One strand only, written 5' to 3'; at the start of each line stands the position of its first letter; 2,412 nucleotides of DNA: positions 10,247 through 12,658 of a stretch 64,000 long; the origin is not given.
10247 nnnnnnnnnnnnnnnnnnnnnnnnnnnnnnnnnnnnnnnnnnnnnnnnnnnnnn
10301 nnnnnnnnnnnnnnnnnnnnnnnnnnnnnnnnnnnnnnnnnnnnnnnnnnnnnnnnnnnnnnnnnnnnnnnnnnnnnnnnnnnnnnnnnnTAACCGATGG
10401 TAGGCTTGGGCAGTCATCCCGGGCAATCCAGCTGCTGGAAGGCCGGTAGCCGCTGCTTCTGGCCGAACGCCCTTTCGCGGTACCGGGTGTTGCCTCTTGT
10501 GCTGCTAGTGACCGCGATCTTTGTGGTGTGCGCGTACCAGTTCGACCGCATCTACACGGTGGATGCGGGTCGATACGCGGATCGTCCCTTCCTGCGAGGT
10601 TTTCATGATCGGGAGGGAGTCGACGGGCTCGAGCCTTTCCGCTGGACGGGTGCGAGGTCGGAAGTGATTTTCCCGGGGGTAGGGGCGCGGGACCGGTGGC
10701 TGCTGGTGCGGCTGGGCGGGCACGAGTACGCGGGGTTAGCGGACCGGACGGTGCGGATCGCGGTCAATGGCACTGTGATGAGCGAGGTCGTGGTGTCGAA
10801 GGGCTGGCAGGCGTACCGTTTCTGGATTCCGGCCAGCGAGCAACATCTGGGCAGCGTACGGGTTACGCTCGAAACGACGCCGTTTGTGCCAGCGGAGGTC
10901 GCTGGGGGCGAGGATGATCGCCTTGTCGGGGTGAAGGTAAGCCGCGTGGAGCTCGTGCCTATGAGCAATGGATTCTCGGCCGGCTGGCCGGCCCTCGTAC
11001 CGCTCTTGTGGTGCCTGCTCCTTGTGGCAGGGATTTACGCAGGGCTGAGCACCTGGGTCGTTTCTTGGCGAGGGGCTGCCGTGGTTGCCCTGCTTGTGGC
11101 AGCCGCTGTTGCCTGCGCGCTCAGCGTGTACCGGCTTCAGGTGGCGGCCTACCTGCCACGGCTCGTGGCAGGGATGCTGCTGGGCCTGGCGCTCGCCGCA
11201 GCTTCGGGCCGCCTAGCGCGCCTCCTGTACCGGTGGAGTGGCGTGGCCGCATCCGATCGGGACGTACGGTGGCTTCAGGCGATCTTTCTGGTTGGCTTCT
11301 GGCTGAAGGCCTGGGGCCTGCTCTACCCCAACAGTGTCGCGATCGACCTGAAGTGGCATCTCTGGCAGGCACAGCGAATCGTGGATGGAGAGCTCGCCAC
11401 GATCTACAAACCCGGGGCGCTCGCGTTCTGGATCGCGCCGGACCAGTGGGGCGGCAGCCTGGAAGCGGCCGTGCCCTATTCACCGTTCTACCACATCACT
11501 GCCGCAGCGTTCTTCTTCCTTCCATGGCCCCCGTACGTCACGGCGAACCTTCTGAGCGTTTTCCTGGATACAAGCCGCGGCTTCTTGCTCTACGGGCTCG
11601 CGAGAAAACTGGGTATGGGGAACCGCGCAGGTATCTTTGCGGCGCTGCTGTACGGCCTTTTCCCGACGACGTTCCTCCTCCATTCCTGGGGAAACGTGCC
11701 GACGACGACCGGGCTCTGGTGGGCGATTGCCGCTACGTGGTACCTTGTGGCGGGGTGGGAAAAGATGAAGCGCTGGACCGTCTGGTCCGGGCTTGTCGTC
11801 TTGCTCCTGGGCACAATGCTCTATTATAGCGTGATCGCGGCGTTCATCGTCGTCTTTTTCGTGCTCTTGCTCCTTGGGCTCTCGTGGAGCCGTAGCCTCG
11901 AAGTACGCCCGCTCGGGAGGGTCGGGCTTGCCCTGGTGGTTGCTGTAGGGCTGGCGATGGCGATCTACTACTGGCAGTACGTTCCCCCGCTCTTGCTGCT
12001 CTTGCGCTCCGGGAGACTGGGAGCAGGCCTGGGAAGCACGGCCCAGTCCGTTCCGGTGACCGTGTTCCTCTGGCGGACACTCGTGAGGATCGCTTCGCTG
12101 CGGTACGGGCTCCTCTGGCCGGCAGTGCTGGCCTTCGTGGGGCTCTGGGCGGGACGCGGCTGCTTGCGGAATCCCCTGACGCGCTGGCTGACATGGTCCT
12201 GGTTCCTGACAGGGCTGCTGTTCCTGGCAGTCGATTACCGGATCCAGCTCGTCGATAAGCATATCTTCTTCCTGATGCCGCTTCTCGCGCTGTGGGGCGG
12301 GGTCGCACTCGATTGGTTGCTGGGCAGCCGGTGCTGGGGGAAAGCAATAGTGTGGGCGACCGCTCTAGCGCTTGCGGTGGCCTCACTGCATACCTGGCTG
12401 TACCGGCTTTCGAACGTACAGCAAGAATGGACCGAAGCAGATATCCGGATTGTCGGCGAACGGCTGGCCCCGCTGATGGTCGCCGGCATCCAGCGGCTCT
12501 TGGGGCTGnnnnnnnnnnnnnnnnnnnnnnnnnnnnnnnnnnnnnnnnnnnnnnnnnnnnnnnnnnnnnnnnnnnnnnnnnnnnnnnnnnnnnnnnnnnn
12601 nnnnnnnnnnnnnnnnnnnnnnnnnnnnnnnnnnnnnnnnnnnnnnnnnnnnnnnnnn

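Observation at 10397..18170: Candidate undescribed envelope-glycan assembly locus with two paralogous giant membrane proteins sharing an N-terminal extracytoplasmic module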

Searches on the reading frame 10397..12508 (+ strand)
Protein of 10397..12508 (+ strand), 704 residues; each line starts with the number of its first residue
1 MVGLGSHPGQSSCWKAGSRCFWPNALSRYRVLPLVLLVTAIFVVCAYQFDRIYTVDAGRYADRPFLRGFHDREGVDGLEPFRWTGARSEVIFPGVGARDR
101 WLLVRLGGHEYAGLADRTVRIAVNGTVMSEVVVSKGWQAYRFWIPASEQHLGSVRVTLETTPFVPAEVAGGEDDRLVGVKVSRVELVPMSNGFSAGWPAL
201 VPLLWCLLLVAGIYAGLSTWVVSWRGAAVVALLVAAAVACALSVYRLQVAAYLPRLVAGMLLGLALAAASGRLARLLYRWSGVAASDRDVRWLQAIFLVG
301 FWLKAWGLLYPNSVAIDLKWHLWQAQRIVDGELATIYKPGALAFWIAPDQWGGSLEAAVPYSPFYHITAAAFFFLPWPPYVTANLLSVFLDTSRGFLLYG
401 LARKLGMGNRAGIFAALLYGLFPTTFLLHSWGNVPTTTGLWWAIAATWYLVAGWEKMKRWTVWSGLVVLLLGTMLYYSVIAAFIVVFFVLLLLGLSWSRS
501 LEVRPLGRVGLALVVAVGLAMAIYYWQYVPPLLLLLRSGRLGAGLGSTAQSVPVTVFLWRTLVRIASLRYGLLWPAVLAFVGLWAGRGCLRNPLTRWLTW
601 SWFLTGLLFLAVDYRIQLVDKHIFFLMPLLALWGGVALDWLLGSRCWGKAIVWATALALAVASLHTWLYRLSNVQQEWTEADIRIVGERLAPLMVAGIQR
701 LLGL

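Call 8: search_protein_families(library=pfam, proteins=[window:10397-12508:+], max_evalue=0.1)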
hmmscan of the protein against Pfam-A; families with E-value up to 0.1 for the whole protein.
window:10397-12508:+ (704 aa): 0 families

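Call 9: search_protein_families(library=ncbifam, proteins=[window:10397-12508:+], max_evalue=1)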
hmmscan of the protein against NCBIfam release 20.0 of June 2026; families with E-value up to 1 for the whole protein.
window:10397-12508:+ (704 aa): 0 families

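Call 10: search_solved_structures(query=window:10397-12508:+, max_evalue=10)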
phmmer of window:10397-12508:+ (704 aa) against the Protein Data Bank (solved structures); distinct sequences matched with E-value up to 10: 4.
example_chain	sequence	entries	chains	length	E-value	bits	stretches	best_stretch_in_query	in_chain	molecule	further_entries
2d90_A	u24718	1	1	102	0.59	11.1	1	129-185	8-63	PDZ domain containing protein 1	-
3r69_A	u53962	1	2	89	0.78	10.7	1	131-185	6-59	Na(+)/H(+) exchange regulatory cofactor NHE-RF3, Scavenger receptor class B member 1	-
3r68_A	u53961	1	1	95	0.9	10.5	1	131-185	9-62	Na(+)/H(+) exchange regulatory cofactor NHE-RF3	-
7rkc_A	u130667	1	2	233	3.4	8.6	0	655-694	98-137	D_3_633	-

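Call 12: find_homologous_proteins(query=window:10397-12508:+)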
Query window:10397-12508:+ (704 aa): 31 proteins with E <= 0.001 among 8000 candidates.
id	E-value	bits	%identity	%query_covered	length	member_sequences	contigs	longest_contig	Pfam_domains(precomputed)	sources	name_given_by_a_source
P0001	0.0e+0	1572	100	100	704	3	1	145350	-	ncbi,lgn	-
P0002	0.0e+0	1013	69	96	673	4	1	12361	-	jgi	jgi:hypothetical protein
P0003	2.6e-264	897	69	87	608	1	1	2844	-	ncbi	ncbi:MAG: hypothetical protein ACP5SI_12260, partial [Chloroflexia bacterium]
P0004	3.9e-175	602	50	94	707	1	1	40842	-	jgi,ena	-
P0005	1.0e-164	568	47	93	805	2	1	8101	-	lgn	-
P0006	3.5e-163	562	45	95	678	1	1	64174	-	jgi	jgi:hypothetical protein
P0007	1.1e-160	554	48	93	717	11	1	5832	-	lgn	-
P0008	4.2e-159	549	45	93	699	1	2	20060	-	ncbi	-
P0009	1.1e-158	548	48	93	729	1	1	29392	-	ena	-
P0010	3.1e-157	543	45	92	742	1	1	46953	-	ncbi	-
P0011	6.8e-157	542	47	93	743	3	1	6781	-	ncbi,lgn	-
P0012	3.7e-156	539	46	93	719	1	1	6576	-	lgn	-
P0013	2.5e-155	537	48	92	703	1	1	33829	-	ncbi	-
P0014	1.7e-152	527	45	93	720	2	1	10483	-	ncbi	ncbi:MAG: hypothetical protein ACPL7G_09170, partial [Chloroflexia bacterium]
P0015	6.9e-152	525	46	93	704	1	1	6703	-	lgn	-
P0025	2.4e-70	255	34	85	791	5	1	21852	-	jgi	jgi:hypothetical protein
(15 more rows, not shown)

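Call 17: search_solved_structures(query=A1, max_evalue=10)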
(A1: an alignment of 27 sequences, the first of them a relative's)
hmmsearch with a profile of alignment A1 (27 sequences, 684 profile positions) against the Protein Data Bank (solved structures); distinct sequences matched with E-value up to 10: 2.
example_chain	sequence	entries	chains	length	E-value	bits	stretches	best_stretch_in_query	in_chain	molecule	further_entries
8ba0_K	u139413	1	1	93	3.3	9.2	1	563-621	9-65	NADH-ubiquinone oxidoreductase chain 4L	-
8b9z_K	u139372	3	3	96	3.6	9.1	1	563-621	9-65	NADH-ubiquinone oxidoreductase chain 4L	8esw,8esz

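Call 23: find_encoding_contigs(protein=P0001, flank=10000, max_places=3)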
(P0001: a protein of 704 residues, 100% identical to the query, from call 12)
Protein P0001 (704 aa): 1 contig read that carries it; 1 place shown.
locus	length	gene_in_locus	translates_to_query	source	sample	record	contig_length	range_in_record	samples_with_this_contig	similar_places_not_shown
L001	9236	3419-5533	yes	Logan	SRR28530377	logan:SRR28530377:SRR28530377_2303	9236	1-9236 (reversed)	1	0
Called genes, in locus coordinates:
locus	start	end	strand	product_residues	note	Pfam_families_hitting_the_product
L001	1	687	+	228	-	?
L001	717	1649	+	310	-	PF01116:F_bP_aldolase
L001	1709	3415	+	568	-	PF03065:Glyco_hydro_57, PF09210:BE_C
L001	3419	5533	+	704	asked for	-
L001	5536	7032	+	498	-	PF09852:DUF2079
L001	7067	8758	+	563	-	-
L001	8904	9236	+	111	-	?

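Call 25: find_encoding_contigs(protein=P0006, flank=10000, max_places=2)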
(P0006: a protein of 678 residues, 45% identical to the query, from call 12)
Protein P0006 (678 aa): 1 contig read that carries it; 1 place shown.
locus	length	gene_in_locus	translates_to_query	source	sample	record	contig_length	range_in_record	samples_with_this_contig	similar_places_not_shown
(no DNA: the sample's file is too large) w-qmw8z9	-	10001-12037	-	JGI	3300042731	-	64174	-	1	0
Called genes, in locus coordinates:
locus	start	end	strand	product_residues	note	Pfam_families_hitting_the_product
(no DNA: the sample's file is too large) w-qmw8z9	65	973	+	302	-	PF01116:F_bP_aldolase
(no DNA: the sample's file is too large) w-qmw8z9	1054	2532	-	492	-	PF13400:Tad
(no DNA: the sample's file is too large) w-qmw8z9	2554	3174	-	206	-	-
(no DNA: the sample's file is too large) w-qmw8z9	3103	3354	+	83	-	-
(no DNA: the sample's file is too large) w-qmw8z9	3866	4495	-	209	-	-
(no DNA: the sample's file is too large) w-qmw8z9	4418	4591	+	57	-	-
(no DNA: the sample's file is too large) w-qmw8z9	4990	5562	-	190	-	PF04542:Sigma70_r2, PF08281:Sigma70_r4_2, PF04545:Sigma70_r4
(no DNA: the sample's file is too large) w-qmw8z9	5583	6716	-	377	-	-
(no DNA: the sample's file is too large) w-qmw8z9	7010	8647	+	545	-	PF03065:Glyco_hydro_57, PF09210:BE_C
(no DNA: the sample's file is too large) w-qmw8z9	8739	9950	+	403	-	PF00884:Sulfatase, PF01663:Phosphodiest, PF16347:SGSH_C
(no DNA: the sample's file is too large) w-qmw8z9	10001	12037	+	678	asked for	-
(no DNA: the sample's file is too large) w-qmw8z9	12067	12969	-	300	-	-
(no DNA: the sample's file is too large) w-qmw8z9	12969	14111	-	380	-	-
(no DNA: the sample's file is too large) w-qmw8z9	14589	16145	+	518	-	PF09852:DUF2079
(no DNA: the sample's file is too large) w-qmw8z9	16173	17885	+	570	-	-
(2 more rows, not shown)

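Call 27: find_encoding_contigs(protein=P0025, flank=10000, max_places=2)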
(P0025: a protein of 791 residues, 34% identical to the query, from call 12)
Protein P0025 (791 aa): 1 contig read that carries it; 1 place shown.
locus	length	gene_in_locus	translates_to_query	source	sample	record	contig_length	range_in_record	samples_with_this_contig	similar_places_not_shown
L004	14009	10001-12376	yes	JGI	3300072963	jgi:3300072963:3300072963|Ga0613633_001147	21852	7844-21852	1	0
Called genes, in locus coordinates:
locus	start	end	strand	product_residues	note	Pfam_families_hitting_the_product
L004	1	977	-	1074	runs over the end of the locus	-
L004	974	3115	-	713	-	PF00270:DEAD, PF22590:Cas3-like_C_2 (weak)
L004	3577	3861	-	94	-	-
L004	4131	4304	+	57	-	-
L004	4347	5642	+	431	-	PF00872:Transposase_mut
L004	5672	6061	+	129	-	PF13384:HTH_23 (weak), PF13518:HTH_28 (weak), PF13551:HTH_29 (weak), PF13592:HTH_33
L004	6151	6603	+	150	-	PF13358:DDE_3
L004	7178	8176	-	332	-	PF13280:WYL, PF25583:WCX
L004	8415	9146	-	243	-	-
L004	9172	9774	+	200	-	-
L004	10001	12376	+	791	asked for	-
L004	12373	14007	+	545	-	?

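Call 29: predict_structure(alignment_id=A1)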
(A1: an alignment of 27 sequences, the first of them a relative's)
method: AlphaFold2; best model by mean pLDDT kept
length: 704 residues; sequences in the alignment: 27
mean_pLDDT: 87.7   pTM: 0.88
mean pLDDT of the five models: 87.7, 86.7, 86.3, 86.2, 85.9
residues with pLDDT >= 90: 470; 70-90: 150; 50-70: 49; < 50: 35
segments of 3 or more residues with pLDDT < 50: 1-12, 343-357, 679-681
pLDDT, mean of each block of 10 residues (from residue 1): 41 50 76 97 95 91 89 68 95 94 92 89 96 94 93 96 89 90 94 86 97 96 95 97 94 94 97 98 97 97 92 76 90 82 45 49 90 87 93 98 97 98 88 89 98 95 97 94 97 91 82 97 88 78 54 89 92 95 97 96 97 85 96 98 94 95 90 64 65 77 70
secondary structure, 60 per line:
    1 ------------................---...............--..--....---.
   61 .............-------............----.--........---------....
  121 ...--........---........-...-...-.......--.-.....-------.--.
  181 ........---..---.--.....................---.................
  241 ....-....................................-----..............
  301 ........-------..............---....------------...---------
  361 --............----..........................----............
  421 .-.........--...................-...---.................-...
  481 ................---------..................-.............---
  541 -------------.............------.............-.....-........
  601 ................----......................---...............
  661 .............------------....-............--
elements in order (helices of 4 or more, strands of 3 or more residues): H13-28 H32-46 E53-56 H60-65 E66-73 E81-92 E100-107 E117-123 E126-133 E137-144 E154-160 H165-169 E180-188 H200-220 H224-244 H246-281 H287-308 H316-329 H333-336 H363-374 H379-404 H409-421 H423-431 H434-452 H460-476 H478-496 H506-523 H525-537 H554-566 H573-585 H587-591 H593-616 H621-642 H646-673 H686-689 H691-702

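Call 53: search_protein_families(library=pfam, alignment_id=A1, max_evalue=10)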
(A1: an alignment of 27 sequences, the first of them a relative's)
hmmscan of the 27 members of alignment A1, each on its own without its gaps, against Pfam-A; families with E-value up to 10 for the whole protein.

A. member 1, P0001 (704 aa): 0 families

B. families by the number of members that match (of 27 scanned): 9 families
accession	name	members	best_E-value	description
PF04087.19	DUF389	5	0.028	Domain of unknown function (DUF389)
PF08592.16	Anthrone_oxy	1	0.048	Anthrone oxygenase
PF18547.6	HalOD2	1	0.068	Halobacterial output domain 2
PF08229.16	SHR3_chaperone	1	0.11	ER membrane protein SH3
PF11683.13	DUF3278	1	0.15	Protein of unknown function (DUF3278)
PF24491.1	DUF7586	1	0.25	Domain of unknown function (DUF7586)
PF23995.1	DUF7313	1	0.27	Domain of unknown function (DUF7313)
PF13364.12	BetaGal_ABD2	1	0.29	Beta-galactosidase second all-beta domain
PF11384.13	DUF3188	1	1.9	Protein of unknown function (DUF3188)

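Call 55: find_related_loci(query=A1, collection=genome_contigs, flank=10000)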
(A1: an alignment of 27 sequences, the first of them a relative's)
Query A1 (704 aa) in genome_contigs; peptide patterns used: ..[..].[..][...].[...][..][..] (x = any residue, [..] = any of these).
73 stretches matched a pattern; 69 encode a relative of the query (tblastn E <= 1e-3); 69 distinct loci.
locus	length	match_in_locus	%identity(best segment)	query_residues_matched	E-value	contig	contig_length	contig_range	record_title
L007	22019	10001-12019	69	32-704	0e+0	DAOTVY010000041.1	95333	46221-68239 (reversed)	MAG TPA_asm: Chloroflexia bacterium isolate H111_92 k127_1000993, whole genome shotgun sequence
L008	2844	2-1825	69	95-704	0e+0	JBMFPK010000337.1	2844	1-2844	MAG: Chloroflexia bacterium isolate KM4338-61 NODE_337_length_2844_cov_3.484640, whole genome shotgun sequence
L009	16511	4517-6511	47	35-692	2e-146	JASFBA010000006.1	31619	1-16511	MAG: Chloroflexia bacterium isolate PO_10 k141_410798, whole genome shotgun sequence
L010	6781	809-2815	47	35-688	1e-144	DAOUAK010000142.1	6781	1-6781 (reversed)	MAG TPA_asm: Chloroflexia bacterium isolate H63_651 k137_378906, whole genome shotgun sequence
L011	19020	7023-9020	45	35-688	2e-133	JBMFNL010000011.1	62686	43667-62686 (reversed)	MAG: Chloroflexia bacterium isolate KM4338-10 NODE_300_length_62686_cov_38.987466, whole genome shotgun sequence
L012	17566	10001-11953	45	46-687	2e-126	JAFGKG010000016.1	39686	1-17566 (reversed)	MAG: Chloroflexia bacterium isolate Zod_Metabat.323 k87_980739, whole genome shotgun sequence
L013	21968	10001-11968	44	47-694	7e-122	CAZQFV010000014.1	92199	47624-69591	MAG TPA_asm: uncultured Chloroflexia bacterium isolate binchicken_co7_230 genome assembly, contig: NODE_442_length_92199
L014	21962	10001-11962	45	47-690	7e-114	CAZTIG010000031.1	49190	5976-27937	MAG TPA_asm: uncultured Chloroflexia bacterium isolate binchicken_co26_208 genome assembly, contig: NODE_1112_length_491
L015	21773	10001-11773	34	81-671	2e-75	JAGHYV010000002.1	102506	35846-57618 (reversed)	MAG: Roseiflexus sp. isolate 629F.7 NODE_7_length_102506_cov_395.914730, whole genome shotgun sequence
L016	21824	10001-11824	34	62-671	1e-74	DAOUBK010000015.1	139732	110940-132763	MAG TPA_asm: Roseiflexus sp. isolate H69_722 k75_313855, whole genome shotgun sequence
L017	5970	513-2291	34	79-671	8e-75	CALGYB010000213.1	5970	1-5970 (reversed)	MAG: uncultured Roseiflexus sp. isolate R1_Bin_METABAT__47_1 genome assembly, contig: c_000001609870, whole genome shotg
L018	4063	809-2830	32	39-685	7e-72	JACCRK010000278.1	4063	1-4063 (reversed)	MAG: Herpetosiphonaceae bacterium isolate MGR_bin20 SD2897-2912_k127_4463870, whole genome shotgun sequence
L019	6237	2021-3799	34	79-671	4e-71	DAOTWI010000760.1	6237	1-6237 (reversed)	MAG TPA_asm: Roseiflexus sp. isolate H12_131 k73_862747, whole genome shotgun sequence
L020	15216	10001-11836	34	79-682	4e-70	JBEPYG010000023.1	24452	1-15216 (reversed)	MAG: Roseiflexus sp. isolate 03V1_S199.concoct.031 NODE_1325_length_24452_cov_1.814800, whole genome shotgun sequence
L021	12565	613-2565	29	41-686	9e-70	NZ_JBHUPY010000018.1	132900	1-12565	Herpetosiphon sp. NSE202 contig18, whole genome shotgun sequence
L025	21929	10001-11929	29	41-678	1e-68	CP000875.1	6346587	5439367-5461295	Herpetosiphon aurantiacus DSM 785, complete genome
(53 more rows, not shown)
